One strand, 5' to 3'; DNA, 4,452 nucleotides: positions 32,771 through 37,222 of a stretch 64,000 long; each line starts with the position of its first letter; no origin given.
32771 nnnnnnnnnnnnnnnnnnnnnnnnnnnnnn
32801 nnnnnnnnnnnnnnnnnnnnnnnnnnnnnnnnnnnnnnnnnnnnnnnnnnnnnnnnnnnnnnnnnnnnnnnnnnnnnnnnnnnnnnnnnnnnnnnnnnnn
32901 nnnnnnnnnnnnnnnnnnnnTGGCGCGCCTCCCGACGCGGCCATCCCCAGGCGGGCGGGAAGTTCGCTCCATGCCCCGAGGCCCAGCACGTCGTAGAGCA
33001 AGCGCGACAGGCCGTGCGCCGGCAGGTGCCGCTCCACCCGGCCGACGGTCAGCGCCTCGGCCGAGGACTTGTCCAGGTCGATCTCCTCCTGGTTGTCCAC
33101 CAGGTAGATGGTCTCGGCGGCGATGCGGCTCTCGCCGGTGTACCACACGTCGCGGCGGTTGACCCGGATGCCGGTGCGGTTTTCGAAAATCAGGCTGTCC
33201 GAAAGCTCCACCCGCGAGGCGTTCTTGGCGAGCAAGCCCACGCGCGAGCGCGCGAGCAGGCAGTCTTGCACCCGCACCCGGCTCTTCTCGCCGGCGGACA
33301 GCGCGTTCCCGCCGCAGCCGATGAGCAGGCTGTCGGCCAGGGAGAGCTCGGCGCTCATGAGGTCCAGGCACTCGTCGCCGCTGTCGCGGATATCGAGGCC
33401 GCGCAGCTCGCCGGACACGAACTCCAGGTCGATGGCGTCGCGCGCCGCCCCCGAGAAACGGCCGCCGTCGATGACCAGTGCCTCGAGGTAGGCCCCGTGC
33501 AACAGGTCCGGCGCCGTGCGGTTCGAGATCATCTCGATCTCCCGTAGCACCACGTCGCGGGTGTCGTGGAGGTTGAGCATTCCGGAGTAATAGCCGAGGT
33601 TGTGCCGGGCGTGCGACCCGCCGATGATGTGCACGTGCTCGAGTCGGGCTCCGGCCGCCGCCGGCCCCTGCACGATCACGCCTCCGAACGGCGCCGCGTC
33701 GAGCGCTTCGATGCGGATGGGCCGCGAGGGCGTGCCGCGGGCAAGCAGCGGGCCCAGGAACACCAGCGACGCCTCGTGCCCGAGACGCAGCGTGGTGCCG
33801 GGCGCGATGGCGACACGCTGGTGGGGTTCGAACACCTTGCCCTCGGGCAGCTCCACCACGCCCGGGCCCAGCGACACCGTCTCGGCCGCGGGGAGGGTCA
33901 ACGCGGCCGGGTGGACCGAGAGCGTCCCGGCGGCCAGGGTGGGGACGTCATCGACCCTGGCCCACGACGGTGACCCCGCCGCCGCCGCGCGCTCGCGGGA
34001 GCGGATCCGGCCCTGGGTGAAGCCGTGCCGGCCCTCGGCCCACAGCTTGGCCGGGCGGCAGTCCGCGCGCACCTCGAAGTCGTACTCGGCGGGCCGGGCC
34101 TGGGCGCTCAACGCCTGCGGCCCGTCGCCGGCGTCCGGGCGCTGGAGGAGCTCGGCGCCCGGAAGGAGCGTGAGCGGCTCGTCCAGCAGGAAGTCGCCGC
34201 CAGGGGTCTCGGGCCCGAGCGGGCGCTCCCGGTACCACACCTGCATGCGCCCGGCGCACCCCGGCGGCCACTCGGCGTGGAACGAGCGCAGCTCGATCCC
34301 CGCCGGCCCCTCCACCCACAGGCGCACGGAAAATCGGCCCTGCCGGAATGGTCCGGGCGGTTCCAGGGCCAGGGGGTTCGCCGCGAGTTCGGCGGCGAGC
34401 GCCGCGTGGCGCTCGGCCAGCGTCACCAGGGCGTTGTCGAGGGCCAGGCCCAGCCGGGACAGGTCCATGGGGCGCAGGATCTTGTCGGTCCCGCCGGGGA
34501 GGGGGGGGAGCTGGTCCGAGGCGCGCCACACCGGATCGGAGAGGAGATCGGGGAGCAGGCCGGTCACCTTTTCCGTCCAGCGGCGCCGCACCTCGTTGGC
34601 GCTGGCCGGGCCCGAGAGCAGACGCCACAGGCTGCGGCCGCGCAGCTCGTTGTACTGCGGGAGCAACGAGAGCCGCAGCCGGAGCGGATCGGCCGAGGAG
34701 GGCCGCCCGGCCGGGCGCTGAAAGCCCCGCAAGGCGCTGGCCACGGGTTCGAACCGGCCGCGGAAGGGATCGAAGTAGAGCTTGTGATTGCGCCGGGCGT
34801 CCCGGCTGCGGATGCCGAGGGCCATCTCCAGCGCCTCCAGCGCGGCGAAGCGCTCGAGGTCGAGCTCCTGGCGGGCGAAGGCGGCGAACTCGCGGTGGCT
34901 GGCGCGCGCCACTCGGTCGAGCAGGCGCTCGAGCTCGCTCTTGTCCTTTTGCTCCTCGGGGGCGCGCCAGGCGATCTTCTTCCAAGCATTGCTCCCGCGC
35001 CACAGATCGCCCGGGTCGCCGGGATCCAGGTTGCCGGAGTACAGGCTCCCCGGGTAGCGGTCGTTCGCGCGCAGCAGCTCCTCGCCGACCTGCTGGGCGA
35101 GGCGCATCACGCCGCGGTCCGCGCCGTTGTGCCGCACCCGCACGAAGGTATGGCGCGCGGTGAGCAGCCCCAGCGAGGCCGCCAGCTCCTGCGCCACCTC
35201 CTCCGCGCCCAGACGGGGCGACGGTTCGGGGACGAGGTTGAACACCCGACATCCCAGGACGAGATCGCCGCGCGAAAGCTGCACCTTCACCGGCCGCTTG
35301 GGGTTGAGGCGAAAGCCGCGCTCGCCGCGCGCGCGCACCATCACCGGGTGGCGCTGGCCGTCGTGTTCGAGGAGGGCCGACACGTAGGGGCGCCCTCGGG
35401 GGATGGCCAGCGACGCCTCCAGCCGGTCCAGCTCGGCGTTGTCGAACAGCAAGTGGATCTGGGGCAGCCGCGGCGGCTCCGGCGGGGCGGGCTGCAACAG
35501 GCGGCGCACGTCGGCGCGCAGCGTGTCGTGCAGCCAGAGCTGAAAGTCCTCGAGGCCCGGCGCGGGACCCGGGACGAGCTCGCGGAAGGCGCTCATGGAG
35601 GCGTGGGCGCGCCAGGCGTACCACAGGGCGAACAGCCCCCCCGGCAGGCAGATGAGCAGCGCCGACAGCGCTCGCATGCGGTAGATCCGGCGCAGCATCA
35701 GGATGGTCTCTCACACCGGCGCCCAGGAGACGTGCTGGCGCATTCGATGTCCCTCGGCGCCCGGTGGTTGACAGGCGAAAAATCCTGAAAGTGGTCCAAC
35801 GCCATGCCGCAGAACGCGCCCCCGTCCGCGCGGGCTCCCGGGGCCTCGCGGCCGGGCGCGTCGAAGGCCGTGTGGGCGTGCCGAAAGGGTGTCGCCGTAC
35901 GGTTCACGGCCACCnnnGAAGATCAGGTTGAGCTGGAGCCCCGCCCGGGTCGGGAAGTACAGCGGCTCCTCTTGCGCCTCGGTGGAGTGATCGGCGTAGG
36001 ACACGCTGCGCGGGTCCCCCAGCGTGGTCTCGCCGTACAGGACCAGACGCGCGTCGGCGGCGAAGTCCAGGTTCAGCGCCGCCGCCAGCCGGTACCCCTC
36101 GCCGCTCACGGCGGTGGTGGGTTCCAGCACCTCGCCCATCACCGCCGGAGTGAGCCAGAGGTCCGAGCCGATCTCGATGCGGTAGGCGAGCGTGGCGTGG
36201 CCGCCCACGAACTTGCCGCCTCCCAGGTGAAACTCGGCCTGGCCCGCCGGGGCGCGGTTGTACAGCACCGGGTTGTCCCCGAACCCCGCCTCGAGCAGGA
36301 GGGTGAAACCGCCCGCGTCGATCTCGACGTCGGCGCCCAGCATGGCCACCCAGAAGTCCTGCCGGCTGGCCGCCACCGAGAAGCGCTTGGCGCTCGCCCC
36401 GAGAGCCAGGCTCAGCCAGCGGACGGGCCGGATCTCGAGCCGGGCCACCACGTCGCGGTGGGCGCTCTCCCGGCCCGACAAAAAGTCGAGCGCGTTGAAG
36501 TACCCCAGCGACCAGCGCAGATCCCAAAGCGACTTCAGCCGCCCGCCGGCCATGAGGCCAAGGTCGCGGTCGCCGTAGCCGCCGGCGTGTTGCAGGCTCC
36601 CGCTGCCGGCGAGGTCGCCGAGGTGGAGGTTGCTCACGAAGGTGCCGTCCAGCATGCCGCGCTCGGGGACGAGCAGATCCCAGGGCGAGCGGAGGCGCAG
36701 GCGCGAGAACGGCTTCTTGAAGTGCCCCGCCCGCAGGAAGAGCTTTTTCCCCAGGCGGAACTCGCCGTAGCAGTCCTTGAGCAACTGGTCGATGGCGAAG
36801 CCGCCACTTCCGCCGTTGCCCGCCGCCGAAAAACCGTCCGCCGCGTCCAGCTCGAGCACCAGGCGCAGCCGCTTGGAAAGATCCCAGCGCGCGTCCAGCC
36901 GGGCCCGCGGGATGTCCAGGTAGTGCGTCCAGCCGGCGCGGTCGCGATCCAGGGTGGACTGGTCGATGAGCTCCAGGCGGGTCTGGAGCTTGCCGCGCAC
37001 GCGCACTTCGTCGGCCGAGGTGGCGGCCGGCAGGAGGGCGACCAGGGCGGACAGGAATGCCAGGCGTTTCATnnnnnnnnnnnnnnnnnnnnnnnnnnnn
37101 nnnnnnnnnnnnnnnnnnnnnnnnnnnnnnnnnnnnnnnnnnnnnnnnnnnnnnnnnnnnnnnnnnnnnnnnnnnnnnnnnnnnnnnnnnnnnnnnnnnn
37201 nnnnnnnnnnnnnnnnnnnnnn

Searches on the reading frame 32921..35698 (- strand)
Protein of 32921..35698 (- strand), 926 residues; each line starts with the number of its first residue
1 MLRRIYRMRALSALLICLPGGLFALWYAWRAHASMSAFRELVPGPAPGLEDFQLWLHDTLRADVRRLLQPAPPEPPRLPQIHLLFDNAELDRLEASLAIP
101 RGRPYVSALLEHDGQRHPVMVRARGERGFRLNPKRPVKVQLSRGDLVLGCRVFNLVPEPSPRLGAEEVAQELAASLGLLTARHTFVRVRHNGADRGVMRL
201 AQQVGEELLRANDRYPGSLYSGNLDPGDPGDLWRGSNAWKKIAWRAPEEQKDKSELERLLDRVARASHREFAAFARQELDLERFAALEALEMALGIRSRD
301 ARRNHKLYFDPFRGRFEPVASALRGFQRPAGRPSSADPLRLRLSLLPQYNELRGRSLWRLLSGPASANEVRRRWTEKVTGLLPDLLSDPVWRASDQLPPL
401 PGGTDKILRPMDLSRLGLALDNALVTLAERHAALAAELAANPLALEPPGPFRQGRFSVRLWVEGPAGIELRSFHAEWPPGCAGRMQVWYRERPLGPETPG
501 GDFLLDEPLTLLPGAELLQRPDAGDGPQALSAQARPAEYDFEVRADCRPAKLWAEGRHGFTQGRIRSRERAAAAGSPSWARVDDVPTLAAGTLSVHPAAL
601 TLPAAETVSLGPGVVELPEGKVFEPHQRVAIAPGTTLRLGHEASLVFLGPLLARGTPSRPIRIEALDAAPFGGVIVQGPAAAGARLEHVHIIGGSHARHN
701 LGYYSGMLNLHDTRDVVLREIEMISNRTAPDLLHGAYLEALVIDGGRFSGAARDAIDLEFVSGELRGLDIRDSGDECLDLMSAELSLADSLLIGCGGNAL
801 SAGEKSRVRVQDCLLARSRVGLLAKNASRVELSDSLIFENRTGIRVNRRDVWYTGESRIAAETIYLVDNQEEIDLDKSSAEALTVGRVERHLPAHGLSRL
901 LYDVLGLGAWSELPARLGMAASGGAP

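Call 40: search_protein_families(library=pfam, proteins=[window:32921-35698:-], max_evalue=0.0001)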
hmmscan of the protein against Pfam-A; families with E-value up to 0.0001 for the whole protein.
window:32921-35698:- (926 aa): 1 family
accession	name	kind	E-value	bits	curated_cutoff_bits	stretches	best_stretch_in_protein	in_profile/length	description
PF08757.17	CotH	-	1.8e-08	34.7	23.8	1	166-316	51-204/322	CotH kinase protein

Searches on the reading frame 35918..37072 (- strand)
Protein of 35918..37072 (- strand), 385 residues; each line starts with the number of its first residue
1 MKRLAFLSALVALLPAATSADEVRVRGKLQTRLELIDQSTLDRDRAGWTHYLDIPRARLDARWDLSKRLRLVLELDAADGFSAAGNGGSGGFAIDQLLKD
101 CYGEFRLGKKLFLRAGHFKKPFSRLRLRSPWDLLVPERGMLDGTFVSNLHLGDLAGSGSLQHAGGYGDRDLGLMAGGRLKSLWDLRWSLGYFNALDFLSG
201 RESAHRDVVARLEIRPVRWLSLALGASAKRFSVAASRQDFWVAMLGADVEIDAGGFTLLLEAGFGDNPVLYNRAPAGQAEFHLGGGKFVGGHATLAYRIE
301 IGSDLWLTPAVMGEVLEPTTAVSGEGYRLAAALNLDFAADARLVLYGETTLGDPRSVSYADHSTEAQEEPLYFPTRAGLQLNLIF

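Call 40: search_protein_families(library=pfam, proteins=[window:35918-37072:-], max_evalue=0.0001)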
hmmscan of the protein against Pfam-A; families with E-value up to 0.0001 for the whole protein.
window:35918-37072:- (385 aa): 1 family
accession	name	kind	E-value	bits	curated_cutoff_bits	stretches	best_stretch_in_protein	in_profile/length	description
PF07396.17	Porin_O_P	-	1.5e-05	24.9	20.9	1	50-139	26-109/370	Phosphate-selective porin O and P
